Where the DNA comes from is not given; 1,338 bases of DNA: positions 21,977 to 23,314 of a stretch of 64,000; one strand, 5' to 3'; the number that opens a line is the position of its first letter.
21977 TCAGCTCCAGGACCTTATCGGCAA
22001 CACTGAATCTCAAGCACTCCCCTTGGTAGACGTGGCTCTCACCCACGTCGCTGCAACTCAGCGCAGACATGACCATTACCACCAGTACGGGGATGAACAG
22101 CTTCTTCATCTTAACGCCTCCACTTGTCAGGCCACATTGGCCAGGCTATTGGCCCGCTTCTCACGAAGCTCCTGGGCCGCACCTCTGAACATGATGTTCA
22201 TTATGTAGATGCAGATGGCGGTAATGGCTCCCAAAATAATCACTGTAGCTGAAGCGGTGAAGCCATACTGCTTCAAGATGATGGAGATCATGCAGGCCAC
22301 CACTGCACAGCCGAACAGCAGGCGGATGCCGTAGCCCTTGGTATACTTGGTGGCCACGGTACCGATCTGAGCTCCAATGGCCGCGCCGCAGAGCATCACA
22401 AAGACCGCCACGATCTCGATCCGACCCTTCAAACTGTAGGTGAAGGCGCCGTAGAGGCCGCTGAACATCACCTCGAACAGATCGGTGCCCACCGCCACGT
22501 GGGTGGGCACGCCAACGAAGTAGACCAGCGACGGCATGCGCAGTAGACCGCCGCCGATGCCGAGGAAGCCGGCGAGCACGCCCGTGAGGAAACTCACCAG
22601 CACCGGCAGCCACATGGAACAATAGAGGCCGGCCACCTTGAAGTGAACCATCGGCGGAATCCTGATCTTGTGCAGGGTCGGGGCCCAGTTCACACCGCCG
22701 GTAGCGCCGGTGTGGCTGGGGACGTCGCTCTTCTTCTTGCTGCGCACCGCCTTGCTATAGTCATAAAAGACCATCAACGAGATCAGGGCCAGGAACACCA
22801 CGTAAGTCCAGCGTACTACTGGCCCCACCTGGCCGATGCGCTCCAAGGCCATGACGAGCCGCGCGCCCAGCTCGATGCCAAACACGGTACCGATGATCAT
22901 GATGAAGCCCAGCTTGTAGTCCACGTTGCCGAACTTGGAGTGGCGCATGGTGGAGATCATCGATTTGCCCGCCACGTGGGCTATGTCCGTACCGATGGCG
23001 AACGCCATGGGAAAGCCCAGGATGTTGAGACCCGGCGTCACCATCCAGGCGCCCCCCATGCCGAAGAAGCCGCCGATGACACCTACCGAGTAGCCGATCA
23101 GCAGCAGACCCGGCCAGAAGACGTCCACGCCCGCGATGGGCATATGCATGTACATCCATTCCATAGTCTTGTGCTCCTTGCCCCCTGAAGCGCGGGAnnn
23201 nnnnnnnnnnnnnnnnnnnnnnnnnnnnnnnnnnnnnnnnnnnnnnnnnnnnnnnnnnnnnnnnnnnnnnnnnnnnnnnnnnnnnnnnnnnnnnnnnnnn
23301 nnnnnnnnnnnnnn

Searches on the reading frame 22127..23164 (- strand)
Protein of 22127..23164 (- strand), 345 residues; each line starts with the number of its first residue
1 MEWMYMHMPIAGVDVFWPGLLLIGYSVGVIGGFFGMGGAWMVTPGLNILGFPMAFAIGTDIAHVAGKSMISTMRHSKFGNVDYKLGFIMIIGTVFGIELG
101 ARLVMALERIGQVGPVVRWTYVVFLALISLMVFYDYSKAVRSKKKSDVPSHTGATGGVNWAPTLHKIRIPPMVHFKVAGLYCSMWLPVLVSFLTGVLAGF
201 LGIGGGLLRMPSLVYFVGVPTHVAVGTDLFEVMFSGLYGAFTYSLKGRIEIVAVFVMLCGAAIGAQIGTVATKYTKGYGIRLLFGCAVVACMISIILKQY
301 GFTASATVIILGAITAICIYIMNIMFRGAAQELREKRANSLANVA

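Call 61: search_protein_families(library=pfam, proteins=[window:22127-23164:-], max_evalue=0.001)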
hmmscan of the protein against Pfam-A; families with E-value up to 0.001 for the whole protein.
window:22127-23164:- (345 aa): 1 family
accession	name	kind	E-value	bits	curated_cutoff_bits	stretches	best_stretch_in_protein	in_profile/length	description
PF01925.25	TauE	-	7.5e-41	140.8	32.6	1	20-293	1-235/237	Sulfite exporter TauE/SafE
